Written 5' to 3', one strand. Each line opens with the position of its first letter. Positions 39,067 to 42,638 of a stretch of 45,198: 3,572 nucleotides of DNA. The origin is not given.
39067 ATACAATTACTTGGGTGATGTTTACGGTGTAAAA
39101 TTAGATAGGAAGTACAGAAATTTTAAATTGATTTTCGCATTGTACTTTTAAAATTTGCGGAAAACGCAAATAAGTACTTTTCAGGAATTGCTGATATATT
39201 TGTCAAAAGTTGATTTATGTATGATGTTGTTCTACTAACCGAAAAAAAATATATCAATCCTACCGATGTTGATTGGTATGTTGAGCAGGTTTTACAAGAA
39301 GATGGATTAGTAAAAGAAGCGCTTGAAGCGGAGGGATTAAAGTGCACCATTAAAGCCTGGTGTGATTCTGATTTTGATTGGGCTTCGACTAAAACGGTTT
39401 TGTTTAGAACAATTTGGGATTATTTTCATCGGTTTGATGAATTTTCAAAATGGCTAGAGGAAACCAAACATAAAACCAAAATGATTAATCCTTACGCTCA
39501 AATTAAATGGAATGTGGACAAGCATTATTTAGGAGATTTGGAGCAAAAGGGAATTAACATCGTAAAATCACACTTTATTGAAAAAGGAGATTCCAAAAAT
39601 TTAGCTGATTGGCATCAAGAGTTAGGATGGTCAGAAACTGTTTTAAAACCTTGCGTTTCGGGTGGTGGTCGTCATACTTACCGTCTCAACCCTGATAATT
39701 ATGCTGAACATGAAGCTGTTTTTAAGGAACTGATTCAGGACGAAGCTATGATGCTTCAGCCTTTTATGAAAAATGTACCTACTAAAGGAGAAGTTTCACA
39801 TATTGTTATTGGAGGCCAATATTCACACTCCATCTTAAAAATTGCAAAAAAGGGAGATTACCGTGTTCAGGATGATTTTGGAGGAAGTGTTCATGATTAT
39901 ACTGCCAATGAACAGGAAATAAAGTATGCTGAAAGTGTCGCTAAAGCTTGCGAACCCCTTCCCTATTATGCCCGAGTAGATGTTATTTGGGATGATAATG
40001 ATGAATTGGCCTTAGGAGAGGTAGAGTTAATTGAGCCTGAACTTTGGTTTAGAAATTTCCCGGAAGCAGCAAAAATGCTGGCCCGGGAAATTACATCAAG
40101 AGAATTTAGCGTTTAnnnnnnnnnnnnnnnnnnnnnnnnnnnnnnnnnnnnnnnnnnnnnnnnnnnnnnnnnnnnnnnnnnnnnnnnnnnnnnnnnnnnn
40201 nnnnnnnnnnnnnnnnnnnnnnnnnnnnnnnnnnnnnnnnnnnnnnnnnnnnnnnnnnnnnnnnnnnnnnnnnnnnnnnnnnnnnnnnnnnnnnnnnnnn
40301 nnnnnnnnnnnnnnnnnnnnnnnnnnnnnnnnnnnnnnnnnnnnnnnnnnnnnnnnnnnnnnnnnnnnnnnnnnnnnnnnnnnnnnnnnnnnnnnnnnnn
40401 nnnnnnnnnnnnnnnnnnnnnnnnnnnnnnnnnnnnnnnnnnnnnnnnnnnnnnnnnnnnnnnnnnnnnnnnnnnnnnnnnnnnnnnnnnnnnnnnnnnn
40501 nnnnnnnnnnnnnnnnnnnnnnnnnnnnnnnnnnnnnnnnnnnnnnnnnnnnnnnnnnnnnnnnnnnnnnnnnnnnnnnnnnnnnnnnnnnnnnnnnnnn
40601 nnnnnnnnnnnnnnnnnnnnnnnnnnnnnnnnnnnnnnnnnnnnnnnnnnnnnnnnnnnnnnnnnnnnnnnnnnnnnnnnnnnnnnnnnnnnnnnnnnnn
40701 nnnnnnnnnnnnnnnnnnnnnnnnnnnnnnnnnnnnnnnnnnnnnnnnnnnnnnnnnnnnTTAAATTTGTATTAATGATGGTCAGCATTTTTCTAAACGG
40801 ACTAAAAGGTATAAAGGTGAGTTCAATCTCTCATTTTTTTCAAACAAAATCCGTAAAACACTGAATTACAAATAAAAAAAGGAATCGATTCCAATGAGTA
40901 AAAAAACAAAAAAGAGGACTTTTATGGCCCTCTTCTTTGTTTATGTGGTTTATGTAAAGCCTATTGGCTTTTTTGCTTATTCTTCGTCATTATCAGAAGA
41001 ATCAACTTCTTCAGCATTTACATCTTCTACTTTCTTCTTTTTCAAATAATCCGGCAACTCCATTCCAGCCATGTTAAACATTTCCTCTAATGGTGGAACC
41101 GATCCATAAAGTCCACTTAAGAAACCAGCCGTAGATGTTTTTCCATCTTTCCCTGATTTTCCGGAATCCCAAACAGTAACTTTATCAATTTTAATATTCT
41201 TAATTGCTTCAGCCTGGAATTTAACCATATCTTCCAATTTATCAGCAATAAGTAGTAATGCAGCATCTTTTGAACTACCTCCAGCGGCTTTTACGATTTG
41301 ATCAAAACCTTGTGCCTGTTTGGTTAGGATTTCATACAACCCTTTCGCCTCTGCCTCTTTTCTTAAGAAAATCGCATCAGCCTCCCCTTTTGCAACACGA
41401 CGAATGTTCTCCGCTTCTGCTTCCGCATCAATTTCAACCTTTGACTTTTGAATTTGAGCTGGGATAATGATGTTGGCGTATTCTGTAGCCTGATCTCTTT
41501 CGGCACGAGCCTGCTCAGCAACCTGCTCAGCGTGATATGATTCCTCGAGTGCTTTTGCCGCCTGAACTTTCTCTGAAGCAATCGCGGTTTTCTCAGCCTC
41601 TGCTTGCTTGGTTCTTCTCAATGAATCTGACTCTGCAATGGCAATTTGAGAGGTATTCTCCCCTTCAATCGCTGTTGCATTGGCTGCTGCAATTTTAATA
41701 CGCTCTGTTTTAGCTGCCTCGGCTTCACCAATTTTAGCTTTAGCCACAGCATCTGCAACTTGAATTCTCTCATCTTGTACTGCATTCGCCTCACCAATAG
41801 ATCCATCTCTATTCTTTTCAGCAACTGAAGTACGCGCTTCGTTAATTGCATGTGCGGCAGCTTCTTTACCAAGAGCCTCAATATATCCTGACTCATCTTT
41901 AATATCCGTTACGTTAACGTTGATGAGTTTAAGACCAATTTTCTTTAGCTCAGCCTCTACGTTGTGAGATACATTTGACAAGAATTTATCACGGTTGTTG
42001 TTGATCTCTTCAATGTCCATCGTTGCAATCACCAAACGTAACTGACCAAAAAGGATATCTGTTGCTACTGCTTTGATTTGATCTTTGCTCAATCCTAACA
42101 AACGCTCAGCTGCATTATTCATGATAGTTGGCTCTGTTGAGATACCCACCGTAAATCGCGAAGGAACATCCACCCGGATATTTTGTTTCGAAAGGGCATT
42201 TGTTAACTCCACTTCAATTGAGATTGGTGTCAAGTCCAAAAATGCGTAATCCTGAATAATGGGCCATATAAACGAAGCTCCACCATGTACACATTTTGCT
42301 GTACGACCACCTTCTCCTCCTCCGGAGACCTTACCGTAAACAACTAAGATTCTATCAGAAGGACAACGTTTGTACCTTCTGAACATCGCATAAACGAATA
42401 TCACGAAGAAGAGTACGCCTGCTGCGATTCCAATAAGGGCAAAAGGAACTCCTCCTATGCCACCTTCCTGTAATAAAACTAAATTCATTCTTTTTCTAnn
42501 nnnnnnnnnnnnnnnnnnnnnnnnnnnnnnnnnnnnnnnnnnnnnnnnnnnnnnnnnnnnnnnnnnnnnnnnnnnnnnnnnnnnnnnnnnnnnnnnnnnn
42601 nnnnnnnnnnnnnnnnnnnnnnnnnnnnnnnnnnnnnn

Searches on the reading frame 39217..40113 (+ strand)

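Call 39: search_protein_families(library=pfam, proteins=[window:39217-40113:+], max_evalue=0.00001)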
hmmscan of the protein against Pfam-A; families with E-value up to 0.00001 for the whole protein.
window:39217-40113:+ (299 aa): 1 family
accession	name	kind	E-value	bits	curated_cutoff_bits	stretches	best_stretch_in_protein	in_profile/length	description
PF02955.21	GSH-S_ATP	-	7.3e-07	29.2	23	1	126-245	21-139/175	Prokaryotic glutathione synthetase, ATP-grasp domain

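Call 55: search_protein_families(library=ncbifam, proteins=[window:39217-40113:+], max_evalue=0.001)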
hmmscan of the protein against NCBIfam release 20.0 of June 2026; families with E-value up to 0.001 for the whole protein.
window:39217-40113:+ (299 aa): 4 families
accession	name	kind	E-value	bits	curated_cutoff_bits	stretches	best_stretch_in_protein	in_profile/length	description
NF058666.1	D_CycloSer_DcsG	equivalog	8.8e-44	149.8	360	1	31-295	21-296/298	D-cycloserine synthetase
NF003573.0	PRK05246.1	equivalog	2e-07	30.1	272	1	83-245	105-262/316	glutathione synthase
TIGR01380.1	glut_syn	equivalog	2.6e-05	23.4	299.05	1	86-245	108-261/312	glutathione synthase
NF009110.0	PRK12458.1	subfamily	3.1e-05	23.1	408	1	84-241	118-276/349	glutathione synthetase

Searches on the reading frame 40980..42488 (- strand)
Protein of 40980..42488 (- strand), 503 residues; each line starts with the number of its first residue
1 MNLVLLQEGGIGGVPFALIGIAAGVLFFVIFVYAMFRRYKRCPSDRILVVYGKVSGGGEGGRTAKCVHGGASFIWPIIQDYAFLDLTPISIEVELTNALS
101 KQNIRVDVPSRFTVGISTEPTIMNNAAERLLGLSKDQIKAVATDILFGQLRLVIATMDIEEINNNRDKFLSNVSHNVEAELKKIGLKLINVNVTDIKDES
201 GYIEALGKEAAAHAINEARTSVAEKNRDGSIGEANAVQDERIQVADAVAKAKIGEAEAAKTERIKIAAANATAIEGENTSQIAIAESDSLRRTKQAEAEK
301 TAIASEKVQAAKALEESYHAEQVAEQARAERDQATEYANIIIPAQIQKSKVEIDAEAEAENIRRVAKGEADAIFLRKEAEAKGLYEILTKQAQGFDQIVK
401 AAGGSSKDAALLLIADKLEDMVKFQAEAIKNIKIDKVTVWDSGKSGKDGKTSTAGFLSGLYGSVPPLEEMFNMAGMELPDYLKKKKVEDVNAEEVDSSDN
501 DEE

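Call 40: search_protein_families(library=pfam, proteins=[window:40980-42488:-], max_evalue=0.00001)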
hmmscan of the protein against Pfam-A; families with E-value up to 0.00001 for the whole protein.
window:40980-42488:- (503 aa): 1 family
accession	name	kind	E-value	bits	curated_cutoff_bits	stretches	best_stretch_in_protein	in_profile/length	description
PF01145.31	Band_7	-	4.9e-30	105.3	23.6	1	44-226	5-175/176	SPFH domain / Band 7 family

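Call 44: find_encoding_contigs(protein=window:40980-42488:-, flank=10000, max_places=10)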
Protein window:40980-42488:- (503 aa): 3 contigs read that carry it; 3 places shown.
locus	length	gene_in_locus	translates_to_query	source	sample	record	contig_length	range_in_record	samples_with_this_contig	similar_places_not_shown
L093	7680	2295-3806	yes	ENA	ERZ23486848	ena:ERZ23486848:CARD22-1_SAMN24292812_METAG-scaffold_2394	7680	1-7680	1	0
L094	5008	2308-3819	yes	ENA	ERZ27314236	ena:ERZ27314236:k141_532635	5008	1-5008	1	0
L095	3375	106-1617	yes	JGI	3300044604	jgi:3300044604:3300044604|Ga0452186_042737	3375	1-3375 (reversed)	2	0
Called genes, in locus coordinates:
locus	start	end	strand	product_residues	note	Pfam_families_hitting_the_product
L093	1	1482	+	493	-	?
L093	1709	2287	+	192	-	PF25842:NfeD_TM (faint)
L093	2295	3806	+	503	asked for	PF01145:Band_7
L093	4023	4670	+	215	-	-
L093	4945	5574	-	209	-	-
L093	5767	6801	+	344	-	-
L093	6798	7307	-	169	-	PF13302:Acetyltransf_3, PF00583:Acetyltransf_1 (weak)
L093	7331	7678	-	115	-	?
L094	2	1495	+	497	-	?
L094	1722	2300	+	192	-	PF25842:NfeD_TM (faint)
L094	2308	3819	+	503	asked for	PF01145:Band_7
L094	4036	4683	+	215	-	-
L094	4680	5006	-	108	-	?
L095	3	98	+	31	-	?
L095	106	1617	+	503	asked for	PF01145:Band_7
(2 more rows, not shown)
